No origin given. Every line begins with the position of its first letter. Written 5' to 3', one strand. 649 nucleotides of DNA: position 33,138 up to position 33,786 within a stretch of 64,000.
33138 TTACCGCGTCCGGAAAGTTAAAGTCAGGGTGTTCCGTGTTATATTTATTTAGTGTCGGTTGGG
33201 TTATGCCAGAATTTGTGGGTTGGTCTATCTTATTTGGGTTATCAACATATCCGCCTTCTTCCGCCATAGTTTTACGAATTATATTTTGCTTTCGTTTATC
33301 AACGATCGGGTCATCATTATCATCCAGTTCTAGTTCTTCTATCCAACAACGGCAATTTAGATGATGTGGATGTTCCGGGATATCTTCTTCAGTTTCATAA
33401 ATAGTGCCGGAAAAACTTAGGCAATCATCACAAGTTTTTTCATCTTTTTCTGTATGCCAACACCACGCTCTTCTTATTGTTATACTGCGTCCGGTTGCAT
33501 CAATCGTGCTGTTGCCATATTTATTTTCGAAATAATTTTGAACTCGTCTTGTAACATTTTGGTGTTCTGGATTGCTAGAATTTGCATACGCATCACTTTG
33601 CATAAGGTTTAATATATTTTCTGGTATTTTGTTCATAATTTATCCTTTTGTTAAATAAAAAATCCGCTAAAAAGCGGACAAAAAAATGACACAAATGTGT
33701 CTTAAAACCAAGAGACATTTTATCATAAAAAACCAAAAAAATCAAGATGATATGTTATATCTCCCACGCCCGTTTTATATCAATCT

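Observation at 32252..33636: Mu F-like motif fused to a GH108 lysozyme and PG_binding_3 domain, with a co-transcribed secreted partner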

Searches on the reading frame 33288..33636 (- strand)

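Call 7: search_protein_families(library=phrogs, proteins=[window:33294-33636:-], max_evalue=0.1)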
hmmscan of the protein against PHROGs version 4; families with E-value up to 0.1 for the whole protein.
window:33294-33636:- (114 aa): 11 families
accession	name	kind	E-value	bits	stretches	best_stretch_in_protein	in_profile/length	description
phrog_4728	-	head and packaging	2.2e-06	27.8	1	25-100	230-297/591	head morphogenesis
phrog_3742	-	unknown function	5.4e-05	24.3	1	6-40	251-286/287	-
phrog_6577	-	unknown function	5.7e-05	22.6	1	56-98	178-225/1066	-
phrog_595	-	head and packaging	0.00013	22.4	1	60-110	252-305/513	head maturation protease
phrog_115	-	head and packaging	0.00033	20.9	1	60-97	272-312/665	minor head protein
phrog_1657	-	head and packaging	0.0021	18.4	1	34-102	224-298/337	head morphogenesis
phrog_241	-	head and packaging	0.0021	18.2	1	65-97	235-268/679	head morphogenesis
phrog_32135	-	unknown function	0.017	16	1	59-113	130-181/219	-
phrog_8089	-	head and packaging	0.024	15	1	43-99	201-263/268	head morphogenesis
phrog_5849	-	unknown function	0.061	13.2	1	14-111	59-154/339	-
phrog_16619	-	head and packaging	0.066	11.6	1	57-98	228-269/1440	minor head protein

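Call 8: find_homologous_proteins(query=window:33288-33636:-, max_evalue=0.001)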
Query window:33288-33636:- (116 aa): 7 proteins with E <= 0.001 among 7 candidates.
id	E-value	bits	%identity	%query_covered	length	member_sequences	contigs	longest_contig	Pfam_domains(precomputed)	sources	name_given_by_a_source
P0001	2.6e-71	255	96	100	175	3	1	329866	PF05838.18,PF04233.20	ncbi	-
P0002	9.3e-44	166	74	84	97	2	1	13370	-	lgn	-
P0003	3.4e-42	161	69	84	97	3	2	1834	PF04233.20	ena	-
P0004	3.6e-35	139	54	97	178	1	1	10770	PF04233.20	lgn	-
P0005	1.4e-34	137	98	54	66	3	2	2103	-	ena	-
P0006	2.7e-29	120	53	84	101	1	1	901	-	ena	-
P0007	1.8e-5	43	49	46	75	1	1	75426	-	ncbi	-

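Call 17: find_encoding_contigs(protein=P0004, flank=10000, max_places=3)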
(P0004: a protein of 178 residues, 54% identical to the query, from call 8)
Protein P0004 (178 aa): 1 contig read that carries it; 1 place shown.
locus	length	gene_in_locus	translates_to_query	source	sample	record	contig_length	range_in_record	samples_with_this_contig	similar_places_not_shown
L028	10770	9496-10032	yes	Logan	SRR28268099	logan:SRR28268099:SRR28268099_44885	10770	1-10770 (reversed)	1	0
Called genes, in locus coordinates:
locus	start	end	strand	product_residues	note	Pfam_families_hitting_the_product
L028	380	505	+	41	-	-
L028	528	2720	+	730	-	PF13491:FtsK_4TM, PF17854:FtsK_alpha, PF01580:FtsK_SpoIIIE, PF09397:FtsK_gamma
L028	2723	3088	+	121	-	PF03819:MazG (weak)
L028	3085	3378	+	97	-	-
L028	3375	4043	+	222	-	PF03548:LolA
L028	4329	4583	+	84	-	PF13560:HTH_31, PF01381:HTH_3 (weak)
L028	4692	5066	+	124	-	PF01250:Ribosomal_S6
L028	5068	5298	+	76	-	PF01084:Ribosomal_S18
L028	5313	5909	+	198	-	PF01281:Ribosomal_L9_N, PF03948:Ribosomal_L9_C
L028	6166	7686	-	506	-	PF07690:MFS_1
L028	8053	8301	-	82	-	PF13560:HTH_31 (faint)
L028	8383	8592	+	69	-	-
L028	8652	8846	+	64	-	-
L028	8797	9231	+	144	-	-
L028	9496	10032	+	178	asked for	PF04233:Phage_Mu_F (faint)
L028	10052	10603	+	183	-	-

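Call 19: search_dna_similar(query=window:33288-33636:-, collection=phages, mode=protein, max_evalue=1, max_rows=30)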
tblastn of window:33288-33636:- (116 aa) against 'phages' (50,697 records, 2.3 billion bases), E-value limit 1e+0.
Records with a match: 29; places in all: 29; records where one place covers at least 80% of the query: 1.
Best place of each record, by identity: <60% 29.
By first word of the organism name: Clostridium 9; Acinetobacter 3; Cyanophage 3; Yersinia 3; Clostridioides 2; Lactobacillus 2; Bacteriophage 1; Fusobacterium 1; Glutamicibacter 1; Alcaligenes 1; and 3 more.
By host as written in the record: Clostridium sporogenes ATCC-15579 7; - 5; Clostridium sporogenes 2; Lactobacillus brevis 2; Fusobacterium nucleatum 7_1 1; Glutamicibacter halophytocola 1; Alcaligenes faecalis 1; Prochlorococcus MIT9313 1; and 9 more.
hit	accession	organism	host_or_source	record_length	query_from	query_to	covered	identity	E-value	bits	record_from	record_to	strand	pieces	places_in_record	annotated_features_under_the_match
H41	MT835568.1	Bacteriophage sp.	human fecal samples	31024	11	97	75%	25.5%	5e-4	43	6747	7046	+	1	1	record has no annotation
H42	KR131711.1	Fusobacterium phage Funu2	Fusobacterium nucleatum 7_1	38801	4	105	88%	20.0%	5e-2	38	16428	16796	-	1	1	protein F-like protein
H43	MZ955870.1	Glutamicibacter phage BIM BV-113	Glutamicibacter halophytocola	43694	29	97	59%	29.0%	6e-2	37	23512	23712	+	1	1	putative minor capsid protein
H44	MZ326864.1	Alcaligenes phage Piluca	Alcaligenes faecalis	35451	6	41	31%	47.2%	3e-3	41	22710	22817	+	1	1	hypothetical protein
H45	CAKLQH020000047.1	Acinetobacter phage MD-2021a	not known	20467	6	41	31%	47.2%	3e-3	41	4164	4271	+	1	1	Uncharacterised protein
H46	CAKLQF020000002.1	Acinetobacter phage MD-2021a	not known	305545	6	41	31%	47.2%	3e-3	41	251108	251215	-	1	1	Uncharacterised protein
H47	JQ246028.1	Clostridium phage phi8074-B1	Clostridium sporogenes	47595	60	97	33%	43.9%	2e-1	36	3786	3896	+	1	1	putative phage head protein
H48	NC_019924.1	Clostridium phage phi8074-B1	Clostridium sporogenes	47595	60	97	33%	43.9%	2e-1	36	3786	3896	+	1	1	head morphogenesis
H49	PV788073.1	Clostridium phage CS19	Clostridium sporogenes ATCC-15579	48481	60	97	33%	43.9%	2e-1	36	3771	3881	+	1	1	head morphogenesis protein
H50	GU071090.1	Cyanophage PSS2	-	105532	58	97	34%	39.5%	3e-1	35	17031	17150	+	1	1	predicted protein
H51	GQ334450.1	Cyanophage PSS2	Prochlorococcus MIT9313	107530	58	97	34%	39.5%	3e-1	35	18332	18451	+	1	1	minor head protein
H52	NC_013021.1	Cyanophage PSS2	Prochlorococcus marinus str. MIT 9313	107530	58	97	34%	39.5%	3e-1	35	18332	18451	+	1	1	head morphogenesis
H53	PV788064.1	Clostridium phage CS04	Clostridium sporogenes ATCC-15579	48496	59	97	34%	40.5%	9e-1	34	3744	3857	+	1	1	head morphogenesis protein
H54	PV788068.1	Clostridium phage CS11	Clostridium sporogenes ATCC-15579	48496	59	97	34%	40.5%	9e-1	34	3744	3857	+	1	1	head morphogenesis protein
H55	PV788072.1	Clostridium phage CS16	Clostridium sporogenes ATCC-15579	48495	59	97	34%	40.5%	9e-1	34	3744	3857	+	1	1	head morphogenesis protein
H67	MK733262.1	Yersinia phage YeP4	Yersinia enterocolitica LN1996-YE105.5R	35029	6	45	34%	32.5%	5e-2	37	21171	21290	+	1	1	endoprotease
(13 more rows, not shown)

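Call 21: get_annotated_region(hit=H67, flank=4000)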
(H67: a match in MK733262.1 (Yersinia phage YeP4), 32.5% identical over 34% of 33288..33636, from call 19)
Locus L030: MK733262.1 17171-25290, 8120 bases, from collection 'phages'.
description: Yersinia phage YeP4, complete genome.
organism: Yersinia phage YeP4 (NCBI taxid 2562812)
taxonomy: Viruses; Duplodnaviria; Heunggongvirae; Uroviricota; Caudoviricetes
host: Yersinia enterocolitica LN1996-YE105.5R; source: -; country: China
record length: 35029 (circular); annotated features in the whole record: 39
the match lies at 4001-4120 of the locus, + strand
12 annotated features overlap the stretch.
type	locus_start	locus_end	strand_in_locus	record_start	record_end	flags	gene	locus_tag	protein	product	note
CDS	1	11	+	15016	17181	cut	-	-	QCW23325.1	DNA primase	-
CDS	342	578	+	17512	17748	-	-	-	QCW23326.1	hypothetical protein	-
CDS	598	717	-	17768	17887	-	-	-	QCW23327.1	hypothetical protein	-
CDS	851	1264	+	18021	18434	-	-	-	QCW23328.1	hypothetical protein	-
CDS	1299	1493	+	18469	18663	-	-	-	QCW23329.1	hypothetical protein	-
CDS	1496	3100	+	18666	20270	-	-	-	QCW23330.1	head to tail connecting protein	-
CDS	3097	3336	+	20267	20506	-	-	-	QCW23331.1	hypothetical protein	-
CDS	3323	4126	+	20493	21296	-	-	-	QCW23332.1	endoprotease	-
CDS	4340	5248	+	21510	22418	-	-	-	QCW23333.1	hypothetical protein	Bacteriophage FIG01080306: hypothetical protein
CDS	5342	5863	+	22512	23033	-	-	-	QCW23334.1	hypothetical protein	Bacteriophage FIG00948992: hypothetical protein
CDS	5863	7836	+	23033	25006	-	-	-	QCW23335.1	hypothetical protein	Bacteriophage FIG00948527: hypothetical protein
CDS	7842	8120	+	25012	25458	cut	-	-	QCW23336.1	hypothetical protein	-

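Call 22: get_annotated_region(hit=H44, flank=4000)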
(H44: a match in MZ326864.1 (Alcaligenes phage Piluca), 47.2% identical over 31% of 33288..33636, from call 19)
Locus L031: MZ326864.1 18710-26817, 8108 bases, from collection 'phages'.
description: Alcaligenes phage Piluca, complete genome.
organism: Alcaligenes phage Piluca (NCBI taxid 2859649)
taxonomy: Viruses; Duplodnaviria; Heunggongvirae; Uroviricota; Caudoviricetes
host: Alcaligenes faecalis; source: wastewater collected; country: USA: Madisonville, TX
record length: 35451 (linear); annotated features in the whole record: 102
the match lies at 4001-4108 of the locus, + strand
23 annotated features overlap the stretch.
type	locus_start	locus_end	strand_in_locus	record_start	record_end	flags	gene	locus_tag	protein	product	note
CDS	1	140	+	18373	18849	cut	-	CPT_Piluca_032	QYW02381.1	hypothetical protein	-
regulatory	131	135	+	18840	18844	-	-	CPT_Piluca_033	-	ribosome_binding_site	-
CDS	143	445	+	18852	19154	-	-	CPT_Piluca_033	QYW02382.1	hypothetical protein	-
regulatory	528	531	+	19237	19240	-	-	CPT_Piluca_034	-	ribosome_binding_site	-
CDS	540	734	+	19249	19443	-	-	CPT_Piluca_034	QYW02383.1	hypothetical protein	-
regulatory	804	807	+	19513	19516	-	-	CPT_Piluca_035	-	ribosome_binding_site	-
CDS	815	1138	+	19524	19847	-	-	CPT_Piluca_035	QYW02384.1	hypothetical protein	-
regulatory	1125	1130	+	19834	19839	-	-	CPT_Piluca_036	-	ribosome_binding_site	-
CDS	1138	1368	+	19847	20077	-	-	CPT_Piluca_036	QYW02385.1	hypothetical protein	-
regulatory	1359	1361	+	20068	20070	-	-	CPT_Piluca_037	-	ribosome_binding_site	-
CDS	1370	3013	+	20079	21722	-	-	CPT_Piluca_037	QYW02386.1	portal protein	-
regulatory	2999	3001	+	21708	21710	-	-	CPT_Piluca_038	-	ribosome_binding_site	-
CDS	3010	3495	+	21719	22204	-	-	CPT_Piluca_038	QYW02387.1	hypothetical protein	-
regulatory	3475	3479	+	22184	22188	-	-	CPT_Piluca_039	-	ribosome_binding_site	-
CDS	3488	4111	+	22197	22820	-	-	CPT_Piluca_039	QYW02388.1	hypothetical protein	-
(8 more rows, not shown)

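Call 30: search_protein_families(library=pfam, proteins=[L028:10052-10603:+, L028:8797-9231:+], max_evalue=0.1)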
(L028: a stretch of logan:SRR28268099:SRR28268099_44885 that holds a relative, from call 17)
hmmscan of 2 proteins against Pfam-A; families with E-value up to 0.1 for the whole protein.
L028:10052-10603:+ (183 aa): 1 family
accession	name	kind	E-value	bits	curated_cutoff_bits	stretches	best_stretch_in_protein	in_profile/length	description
PF03460.22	NIR_SIR_ferr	-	0.047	13.9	24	0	18-35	35-52/69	Nitrite/Sulfite reductase ferredoxin-like half domain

L028:8797-9231:+ (144 aa): 0 families

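Call 31: search_protein_representatives(alignment_id=A2)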
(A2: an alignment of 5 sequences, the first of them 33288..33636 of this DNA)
Query: 5 sequences, 116 profile positions. Proteins with E-value up to 0.001 (for the whole library): 340; up to 1e-10: 26; up to 1e-30: 5. The best 150 are listed.
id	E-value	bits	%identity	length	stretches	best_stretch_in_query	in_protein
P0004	4.1e-59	214.1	-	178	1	1-116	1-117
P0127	8.4e-56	203.4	-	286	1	1-113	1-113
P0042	3.4e-47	175.6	-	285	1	1-115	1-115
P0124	5.8e-47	174.9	-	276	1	1-115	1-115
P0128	6.3e-43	161.9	-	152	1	1-114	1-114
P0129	8.8e-25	103.4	-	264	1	5-106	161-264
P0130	7.4e-23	97.2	-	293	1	3-115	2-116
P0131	6.6e-22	94.1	-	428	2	54-113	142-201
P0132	7.9e-18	81.0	-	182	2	54-97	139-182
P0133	9.0e-18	80.8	-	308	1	4-111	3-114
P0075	1.3e-17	80.2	-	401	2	50-112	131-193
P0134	2.5e-17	79.3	-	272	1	1-108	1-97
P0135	8.9e-17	77.6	-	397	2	53-111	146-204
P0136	1.2e-16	77.1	-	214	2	54-112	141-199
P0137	6.4e-16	74.8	-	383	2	54-113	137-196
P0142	4.6e-12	62.4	-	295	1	1-114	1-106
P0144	5.8e-12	62.1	-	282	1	1-109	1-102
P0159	2.4e-08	50.4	-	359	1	3-52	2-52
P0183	9.7e-07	45.2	-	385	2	1-51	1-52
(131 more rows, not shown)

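Call 33: search_protein_families(library=pfam, alignment_id=A3, max_evalue=0.001)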
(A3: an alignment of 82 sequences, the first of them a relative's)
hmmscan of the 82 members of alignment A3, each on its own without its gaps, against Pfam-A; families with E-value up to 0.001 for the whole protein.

A. member 1, P0127 (286 aa): 2 families
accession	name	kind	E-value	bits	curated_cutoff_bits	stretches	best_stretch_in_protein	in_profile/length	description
PF00959.24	Phage_lysozyme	-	1.3e-31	110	22.3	1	167-280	18-125/125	Phage lysozyme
PF04233.19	Phage_Mu_F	-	5e-05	24.4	29.6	1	54-98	62-110/112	Phage Mu protein F like protein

B. families by the number of members that match (of 82 scanned): 19 families
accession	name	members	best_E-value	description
PF04233.19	Phage_Mu_F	62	2.3e-25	Phage Mu protein F like protein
PF00959.24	Phage_lysozyme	13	1.3e-31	Phage lysozyme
PF00277.23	SAA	10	6.3e-12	Serum amyloid A protein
PF01551.29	Peptidase_M23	6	8.5e-34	Peptidase family M23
PF05838.17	Glyco_hydro_108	6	9.9e-16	Glycosyl hydrolase 108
PF08291.16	Peptidase_M15_3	3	2.9e-10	Peptidase M15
PF09374.15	PG_binding_3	2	2.1e-10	Predicted Peptidoglycan domain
PF10908.13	Tlde1_dom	2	4.6e-09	Tlde1 domain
PF01764.32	Lipase_3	2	2.6e-06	Lipase (class 3)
PF11187.14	Mbeg1-like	2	3.3e-06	Mbeg1-like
PF16754.10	Pesticin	2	8.3e-06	Bacterial toxin homologue of phage lysozyme, C-term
PF03734.19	YkuD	2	9.7e-06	L,D-transpeptidase catalytic domain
PF25310.1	VG15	2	7.4e-05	VG15 protein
PF03496.20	ADPrib_exo_Tox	1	1.3e-14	ADP-ribosyltransferase exoenzyme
PF24458.1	DUF7573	1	7.4e-05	Domain of unknown function (DUF7573)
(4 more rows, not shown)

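Call 35: find_encoding_contigs(protein=P0127, flank=10000, max_places=3)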
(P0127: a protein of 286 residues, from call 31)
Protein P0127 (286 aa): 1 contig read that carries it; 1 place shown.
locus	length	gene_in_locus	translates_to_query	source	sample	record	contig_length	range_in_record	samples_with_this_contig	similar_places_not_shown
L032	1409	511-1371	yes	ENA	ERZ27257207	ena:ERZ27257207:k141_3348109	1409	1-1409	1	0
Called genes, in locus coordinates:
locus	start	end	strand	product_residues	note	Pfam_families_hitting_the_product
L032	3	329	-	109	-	?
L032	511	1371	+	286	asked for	PF00959:Phage_lysozyme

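Call 45: find_encoding_contigs(protein=P0133, flank=10000, max_places=2)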
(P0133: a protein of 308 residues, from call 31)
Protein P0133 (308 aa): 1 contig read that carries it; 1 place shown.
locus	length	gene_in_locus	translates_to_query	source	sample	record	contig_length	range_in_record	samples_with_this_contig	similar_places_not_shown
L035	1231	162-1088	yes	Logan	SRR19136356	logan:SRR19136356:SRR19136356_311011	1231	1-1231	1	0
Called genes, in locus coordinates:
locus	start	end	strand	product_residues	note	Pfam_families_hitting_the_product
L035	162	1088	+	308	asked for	PF00959:Phage_lysozyme (faint), PF16754:Pesticin (weak)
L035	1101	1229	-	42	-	?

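Call 46: find_encoding_contigs(protein=P0144, flank=10000, max_places=2)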
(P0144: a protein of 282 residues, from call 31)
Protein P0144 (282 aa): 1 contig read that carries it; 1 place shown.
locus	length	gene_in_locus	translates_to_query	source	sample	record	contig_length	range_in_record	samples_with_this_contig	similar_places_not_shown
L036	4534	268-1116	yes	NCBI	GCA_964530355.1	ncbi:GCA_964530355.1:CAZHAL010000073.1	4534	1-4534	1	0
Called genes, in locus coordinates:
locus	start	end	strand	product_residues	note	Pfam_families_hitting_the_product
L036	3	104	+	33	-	?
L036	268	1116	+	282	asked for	PF04233:Phage_Mu_F (weak), PF00959:Phage_lysozyme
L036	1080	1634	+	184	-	-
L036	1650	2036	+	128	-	-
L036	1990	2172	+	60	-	PF07007:LprI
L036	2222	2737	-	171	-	-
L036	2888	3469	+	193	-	PF00081:Sod_Fe_N, PF02777:Sod_Fe_C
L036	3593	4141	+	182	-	PF07719:TPR_2 (faint)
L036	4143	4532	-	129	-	?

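Call 50: find_related_loci(query=A2, collection=viral_contigs, flank=8000)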
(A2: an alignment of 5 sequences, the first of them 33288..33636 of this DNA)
Query A2 (116 aa) in viral_contigs; peptide patterns used: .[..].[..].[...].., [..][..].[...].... (x = any residue, [..] = any of these).
29 stretches matched a pattern; 3 encode a relative of the query (tblastn E <= 1e-3); 3 distinct loci.
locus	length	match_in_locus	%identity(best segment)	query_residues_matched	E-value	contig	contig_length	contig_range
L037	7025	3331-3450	38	6-45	6e-8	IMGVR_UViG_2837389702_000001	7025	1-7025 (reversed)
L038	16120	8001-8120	35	6-45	2e-7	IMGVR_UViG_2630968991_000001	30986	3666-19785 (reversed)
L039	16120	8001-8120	35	6-45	2e-7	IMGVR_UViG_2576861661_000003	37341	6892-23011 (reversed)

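Call 52: get_annotated_region(hit=H41, flank=6000)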
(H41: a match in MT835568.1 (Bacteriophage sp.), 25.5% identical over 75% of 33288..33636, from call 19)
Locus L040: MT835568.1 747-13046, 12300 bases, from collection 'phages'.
description: UNVERIFIED: Bacteriophage sp. clone scaffold_194 genomic sequence.
organism: Bacteriophage sp. (NCBI taxid 38018)
taxonomy: Viruses
host: -; source: human fecal samples; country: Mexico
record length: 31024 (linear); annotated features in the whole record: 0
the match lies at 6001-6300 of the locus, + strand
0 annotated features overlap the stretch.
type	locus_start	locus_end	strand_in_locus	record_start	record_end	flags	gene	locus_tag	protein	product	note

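Call 53: get_annotated_region(hit=H42, flank=5000)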
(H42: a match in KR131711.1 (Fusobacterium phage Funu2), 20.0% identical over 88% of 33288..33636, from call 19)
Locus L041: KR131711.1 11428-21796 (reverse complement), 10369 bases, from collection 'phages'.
description: Fusobacterium phage Funu2 supercont1.1, partial genome.
organism: Fusobacterium phage Funu2 (NCBI taxid 1640978)
taxonomy: Viruses; Duplodnaviria; Heunggongvirae; Uroviricota; Caudoviricetes
host: Fusobacterium nucleatum 7_1; source: -; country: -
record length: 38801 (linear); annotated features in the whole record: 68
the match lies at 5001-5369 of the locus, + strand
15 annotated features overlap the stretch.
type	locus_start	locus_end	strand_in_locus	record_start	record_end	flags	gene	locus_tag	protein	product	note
CDS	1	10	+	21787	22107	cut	-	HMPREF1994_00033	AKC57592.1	hypothetical protein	-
CDS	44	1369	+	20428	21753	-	-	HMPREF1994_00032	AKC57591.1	hypothetical protein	-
CDS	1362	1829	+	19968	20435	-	-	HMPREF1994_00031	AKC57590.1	terminase small subunit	-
CDS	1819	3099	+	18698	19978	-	-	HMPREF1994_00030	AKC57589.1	terminase large subunit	-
CDS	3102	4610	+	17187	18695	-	-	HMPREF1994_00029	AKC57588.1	hypothetical protein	-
CDS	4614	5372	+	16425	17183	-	-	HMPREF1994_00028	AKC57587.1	protein F-like protein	phage Mu protein F-like protein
CDS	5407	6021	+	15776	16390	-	-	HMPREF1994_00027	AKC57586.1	hypothetical protein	-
CDS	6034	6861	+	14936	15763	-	-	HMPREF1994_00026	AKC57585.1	coat protein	-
CDS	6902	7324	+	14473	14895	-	-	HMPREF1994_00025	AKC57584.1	hypothetical protein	-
CDS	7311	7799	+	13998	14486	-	-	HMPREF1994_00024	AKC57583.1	hypothetical protein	-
CDS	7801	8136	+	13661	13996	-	-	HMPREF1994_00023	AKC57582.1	hypothetical protein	-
CDS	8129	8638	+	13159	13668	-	-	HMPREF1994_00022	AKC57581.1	hypothetical protein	-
CDS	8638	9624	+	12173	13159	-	-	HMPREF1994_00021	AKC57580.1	hypothetical protein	-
CDS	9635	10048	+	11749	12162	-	-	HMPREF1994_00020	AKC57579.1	hypothetical protein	-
CDS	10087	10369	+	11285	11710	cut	-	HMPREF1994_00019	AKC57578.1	hypothetical protein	-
